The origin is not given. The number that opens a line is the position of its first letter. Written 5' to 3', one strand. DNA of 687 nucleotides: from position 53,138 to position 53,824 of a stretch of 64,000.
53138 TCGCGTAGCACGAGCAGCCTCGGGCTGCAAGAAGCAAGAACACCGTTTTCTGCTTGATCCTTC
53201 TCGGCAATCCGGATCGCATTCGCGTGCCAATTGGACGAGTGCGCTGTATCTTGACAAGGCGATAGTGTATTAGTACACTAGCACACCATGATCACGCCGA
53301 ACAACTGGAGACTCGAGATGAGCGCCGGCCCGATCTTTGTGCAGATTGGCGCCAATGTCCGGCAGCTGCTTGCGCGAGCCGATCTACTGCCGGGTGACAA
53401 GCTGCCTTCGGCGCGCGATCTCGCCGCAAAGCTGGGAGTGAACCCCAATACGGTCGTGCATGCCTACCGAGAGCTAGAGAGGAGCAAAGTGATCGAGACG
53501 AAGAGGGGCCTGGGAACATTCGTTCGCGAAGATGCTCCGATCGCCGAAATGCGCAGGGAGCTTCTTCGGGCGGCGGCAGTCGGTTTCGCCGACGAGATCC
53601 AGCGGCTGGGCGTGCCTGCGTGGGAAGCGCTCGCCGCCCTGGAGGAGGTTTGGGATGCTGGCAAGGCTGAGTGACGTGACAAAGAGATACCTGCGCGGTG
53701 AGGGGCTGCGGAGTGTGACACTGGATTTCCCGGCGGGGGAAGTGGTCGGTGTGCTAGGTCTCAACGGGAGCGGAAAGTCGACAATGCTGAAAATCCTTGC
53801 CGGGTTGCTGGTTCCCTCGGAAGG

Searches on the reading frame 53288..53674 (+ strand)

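Call 64: search_protein_families(library=pfam, proteins=[window:53288-53674:+])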
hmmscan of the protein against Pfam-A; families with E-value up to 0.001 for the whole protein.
window:53288-53674:+ (128 aa): 2 families
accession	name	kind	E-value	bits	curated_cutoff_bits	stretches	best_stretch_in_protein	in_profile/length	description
PF00392.27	GntR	-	1.1e-15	57.5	27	1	19-79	4-64/64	Bacterial regulatory proteins, gntR family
PF13545.12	HTH_Crp_2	-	0.00092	19.6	27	0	41-73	24-56/70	Crp-like helix-turn-helix domain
